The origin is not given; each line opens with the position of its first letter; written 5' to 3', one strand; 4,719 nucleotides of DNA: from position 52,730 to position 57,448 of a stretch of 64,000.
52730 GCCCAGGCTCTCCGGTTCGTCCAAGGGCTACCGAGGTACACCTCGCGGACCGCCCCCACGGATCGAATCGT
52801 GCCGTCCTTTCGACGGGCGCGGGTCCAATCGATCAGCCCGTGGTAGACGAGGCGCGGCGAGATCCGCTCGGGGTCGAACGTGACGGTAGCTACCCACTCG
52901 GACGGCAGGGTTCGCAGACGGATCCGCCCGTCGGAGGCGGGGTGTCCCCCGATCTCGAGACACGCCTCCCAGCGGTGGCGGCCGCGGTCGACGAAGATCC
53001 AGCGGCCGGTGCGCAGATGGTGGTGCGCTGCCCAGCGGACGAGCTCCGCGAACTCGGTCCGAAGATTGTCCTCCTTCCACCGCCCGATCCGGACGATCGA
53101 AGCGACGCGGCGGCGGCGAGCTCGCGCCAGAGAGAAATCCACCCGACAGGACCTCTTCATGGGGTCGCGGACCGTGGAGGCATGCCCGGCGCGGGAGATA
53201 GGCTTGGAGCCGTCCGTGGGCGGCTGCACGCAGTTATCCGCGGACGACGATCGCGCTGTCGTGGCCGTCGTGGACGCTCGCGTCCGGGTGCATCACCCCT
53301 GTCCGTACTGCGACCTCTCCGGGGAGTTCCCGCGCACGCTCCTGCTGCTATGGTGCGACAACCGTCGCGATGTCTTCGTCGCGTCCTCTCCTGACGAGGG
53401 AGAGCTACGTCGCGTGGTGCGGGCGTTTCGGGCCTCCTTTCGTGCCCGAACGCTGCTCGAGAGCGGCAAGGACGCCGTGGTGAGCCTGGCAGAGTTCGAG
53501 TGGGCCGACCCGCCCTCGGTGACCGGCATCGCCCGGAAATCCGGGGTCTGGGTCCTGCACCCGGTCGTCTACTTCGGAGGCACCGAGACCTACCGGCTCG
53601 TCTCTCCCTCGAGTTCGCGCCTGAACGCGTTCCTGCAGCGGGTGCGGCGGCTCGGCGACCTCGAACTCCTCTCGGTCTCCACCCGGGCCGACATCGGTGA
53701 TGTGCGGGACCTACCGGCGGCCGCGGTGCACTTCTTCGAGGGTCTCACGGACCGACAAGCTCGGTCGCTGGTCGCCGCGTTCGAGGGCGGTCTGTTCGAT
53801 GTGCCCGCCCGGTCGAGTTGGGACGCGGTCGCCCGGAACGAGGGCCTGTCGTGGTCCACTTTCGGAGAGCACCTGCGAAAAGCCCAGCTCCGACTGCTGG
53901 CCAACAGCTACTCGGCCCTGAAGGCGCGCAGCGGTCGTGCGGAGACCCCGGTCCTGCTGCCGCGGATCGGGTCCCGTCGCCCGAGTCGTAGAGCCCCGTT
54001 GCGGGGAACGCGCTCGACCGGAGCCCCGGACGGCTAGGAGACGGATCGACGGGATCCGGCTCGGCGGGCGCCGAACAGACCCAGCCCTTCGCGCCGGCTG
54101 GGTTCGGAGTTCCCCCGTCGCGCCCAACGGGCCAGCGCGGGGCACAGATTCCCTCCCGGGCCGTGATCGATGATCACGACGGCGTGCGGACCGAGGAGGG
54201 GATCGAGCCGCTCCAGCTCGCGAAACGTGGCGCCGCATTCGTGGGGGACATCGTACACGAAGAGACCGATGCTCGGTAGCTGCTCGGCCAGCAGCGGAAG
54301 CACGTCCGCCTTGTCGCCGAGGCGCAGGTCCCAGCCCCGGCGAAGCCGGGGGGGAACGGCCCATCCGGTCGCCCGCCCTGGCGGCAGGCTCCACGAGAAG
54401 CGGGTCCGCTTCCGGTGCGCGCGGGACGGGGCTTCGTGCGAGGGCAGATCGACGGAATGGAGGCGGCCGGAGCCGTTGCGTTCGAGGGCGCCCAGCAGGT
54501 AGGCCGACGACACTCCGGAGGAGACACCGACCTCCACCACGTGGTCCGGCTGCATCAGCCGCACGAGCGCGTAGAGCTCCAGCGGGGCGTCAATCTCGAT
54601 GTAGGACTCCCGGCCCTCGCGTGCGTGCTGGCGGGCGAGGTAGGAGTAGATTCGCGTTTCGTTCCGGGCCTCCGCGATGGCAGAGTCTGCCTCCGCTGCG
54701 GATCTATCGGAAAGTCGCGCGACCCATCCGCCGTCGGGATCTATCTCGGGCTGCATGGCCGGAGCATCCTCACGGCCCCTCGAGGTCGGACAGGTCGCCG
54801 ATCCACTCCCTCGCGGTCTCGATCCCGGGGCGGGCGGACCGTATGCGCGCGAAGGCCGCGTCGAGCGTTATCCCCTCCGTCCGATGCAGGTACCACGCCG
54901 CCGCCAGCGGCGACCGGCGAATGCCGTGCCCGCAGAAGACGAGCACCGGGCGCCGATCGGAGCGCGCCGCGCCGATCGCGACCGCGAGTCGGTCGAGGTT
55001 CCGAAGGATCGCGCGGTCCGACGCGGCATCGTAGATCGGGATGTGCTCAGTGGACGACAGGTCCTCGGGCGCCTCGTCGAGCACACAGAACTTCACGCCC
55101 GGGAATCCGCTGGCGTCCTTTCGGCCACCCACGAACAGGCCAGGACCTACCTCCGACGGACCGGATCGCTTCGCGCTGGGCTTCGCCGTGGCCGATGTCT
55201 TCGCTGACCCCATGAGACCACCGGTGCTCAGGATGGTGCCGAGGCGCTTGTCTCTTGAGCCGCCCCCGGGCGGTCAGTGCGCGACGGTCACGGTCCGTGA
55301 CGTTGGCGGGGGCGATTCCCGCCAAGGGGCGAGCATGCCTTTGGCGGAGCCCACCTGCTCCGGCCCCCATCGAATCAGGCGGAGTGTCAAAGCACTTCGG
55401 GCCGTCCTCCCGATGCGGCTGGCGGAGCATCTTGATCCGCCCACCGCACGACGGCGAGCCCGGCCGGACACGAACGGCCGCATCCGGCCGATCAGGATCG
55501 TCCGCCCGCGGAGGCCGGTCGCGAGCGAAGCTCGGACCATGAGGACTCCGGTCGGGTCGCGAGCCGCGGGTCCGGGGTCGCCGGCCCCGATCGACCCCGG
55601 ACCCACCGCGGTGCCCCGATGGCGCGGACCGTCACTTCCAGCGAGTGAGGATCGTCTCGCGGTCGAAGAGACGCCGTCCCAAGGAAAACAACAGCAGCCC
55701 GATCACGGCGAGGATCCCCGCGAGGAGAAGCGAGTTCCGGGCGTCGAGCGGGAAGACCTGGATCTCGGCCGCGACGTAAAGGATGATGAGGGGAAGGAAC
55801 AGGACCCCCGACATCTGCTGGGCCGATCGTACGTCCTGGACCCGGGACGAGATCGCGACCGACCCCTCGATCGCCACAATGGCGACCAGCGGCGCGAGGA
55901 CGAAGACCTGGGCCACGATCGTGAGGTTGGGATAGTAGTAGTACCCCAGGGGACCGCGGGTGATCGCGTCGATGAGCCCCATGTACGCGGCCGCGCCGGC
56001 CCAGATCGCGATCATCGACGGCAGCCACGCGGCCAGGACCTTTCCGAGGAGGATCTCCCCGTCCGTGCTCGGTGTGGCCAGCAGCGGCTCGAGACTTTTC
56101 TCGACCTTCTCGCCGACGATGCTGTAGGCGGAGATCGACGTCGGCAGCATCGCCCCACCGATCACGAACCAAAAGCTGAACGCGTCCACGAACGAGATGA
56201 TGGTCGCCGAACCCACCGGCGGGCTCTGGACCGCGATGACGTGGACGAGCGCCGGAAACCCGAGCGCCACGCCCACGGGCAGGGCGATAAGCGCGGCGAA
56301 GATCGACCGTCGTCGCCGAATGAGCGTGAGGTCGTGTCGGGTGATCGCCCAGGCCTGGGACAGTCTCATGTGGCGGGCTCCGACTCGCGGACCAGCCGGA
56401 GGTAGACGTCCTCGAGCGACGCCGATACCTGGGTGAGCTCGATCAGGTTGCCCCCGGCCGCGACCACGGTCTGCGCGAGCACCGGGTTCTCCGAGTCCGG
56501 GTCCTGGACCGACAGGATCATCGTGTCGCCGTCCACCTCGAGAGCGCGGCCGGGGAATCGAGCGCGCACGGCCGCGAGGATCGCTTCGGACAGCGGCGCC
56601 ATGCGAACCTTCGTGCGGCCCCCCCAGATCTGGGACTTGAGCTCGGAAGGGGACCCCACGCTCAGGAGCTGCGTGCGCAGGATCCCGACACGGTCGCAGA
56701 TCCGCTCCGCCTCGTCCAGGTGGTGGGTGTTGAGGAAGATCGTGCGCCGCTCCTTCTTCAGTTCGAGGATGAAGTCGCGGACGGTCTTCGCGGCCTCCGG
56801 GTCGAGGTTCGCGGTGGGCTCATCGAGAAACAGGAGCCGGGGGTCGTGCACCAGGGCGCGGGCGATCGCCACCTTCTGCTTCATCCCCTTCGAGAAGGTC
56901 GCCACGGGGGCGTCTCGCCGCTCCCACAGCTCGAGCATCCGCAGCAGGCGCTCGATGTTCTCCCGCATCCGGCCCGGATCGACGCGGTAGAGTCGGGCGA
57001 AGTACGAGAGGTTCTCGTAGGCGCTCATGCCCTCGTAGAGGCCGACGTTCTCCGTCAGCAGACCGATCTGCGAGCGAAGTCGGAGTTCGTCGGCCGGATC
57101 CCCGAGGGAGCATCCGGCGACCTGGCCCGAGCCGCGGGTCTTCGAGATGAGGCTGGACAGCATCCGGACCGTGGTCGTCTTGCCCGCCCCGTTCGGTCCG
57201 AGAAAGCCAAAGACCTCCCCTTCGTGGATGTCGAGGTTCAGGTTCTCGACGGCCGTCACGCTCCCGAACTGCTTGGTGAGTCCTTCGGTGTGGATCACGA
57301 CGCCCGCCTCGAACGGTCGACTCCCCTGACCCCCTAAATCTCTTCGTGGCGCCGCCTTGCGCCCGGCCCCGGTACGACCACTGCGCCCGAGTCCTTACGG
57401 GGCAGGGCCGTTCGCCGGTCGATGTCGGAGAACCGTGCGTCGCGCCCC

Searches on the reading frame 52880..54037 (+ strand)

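Call 18: search_protein_families(library=pfam, proteins=[window:52880-54037:+], max_evalue=0.001)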
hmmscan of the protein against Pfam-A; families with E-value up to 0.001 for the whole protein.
window:52880-54037:+ (385 aa): 2 families
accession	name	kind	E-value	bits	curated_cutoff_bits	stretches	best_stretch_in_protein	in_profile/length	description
PF04967.18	HTH_10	-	2.1e-11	43.9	23.1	1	289-340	1-52/53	HTH DNA binding domain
PF24280.2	HVO_A0563_N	-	0.00029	21.1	27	1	133-256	2-122/145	HVO_A0563, N-terminal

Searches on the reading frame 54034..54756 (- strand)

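Call 18: search_protein_families(library=pfam, proteins=[window:54034-54756:-], max_evalue=0.001)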
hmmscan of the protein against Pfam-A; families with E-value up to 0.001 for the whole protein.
window:54034-54756:- (240 aa): 1 family
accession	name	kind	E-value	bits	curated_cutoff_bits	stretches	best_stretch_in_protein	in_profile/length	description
PF13578.12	Methyltransf_24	-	1.3e-13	52.2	26.3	1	74-197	1-103/105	Methyltransferase domain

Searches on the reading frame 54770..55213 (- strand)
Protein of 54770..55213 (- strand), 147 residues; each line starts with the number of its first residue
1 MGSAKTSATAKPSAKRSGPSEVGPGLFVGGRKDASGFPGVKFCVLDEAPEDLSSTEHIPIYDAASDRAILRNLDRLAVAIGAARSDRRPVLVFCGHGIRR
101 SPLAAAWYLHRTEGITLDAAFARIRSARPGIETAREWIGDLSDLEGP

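Call 57: search_protein_families(library=pfam, proteins=[window:54770-55213:-], max_evalue=0.001)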
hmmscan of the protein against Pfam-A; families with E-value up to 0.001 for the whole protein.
window:54770-55213:- (147 aa): 1 family
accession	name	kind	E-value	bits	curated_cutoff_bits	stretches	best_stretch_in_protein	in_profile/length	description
PF00782.25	DSPc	-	7.6e-12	45.6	33.5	1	57-144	44-130/133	Dual specificity phosphatase, catalytic domain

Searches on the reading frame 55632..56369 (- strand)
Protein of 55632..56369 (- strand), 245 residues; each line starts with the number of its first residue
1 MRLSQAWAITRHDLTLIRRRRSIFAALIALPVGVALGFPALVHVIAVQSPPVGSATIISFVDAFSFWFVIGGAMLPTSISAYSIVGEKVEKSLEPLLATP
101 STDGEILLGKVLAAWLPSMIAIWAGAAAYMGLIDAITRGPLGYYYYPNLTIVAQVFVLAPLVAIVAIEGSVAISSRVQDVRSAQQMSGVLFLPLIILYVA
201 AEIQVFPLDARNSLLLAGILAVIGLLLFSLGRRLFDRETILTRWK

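Call 18: search_protein_families(library=pfam, proteins=[window:55632-56369:-], max_evalue=0.001)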
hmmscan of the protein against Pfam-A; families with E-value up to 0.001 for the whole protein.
window:55632-56369:- (245 aa): 4 families
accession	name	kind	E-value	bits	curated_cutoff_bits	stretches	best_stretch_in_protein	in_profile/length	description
PF12679.13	ABC2_membrane_2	-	4.1e-08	33.3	27.2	1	7-199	1-200/283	ABC-2 family transporter protein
PF12698.13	ABC2_membrane_3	-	7.2e-05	22.5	31.6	1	58-201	158-289/347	ABC-2 family transporter protein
PF12730.13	ABC2_membrane_4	-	0.00013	22.4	27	1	18-168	10-162/179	ABC-2 family transporter protein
PF01061.29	ABC2_membrane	-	0.00033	20.7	26.9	1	5-197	2-176/211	ABC-2 type transporter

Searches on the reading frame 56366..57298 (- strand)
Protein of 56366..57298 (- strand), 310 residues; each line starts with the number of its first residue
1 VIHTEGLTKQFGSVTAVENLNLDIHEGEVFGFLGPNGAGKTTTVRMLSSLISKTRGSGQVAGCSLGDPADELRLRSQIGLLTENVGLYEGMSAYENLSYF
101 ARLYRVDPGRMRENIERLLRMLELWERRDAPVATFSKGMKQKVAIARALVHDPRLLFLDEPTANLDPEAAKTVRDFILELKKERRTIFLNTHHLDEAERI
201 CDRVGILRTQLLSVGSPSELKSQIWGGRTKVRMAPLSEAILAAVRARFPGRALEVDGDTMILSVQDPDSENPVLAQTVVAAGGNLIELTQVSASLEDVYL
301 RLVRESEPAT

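Call 18: search_protein_families(library=pfam, proteins=[window:56366-57298:-], max_evalue=0.001)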
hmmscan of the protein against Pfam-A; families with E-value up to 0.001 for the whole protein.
window:56366-57298:- (310 aa): 3 families
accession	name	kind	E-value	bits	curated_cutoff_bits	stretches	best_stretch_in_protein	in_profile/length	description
PF00005.33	ABC_tran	-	6.2e-31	108.3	25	1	18-163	2-137/137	ABC transporter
PF13304.12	AAA_21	-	3.4e-13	50.8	27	1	127-193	230-299/304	AAA domain, putative AbiEii toxin, Type IV TA system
PF13732.12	DrrA1-3_C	-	2.3e-05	25.4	27.4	1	215-303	1-81/81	ATP-binding protein DrrA1-3-like, C-terminal domain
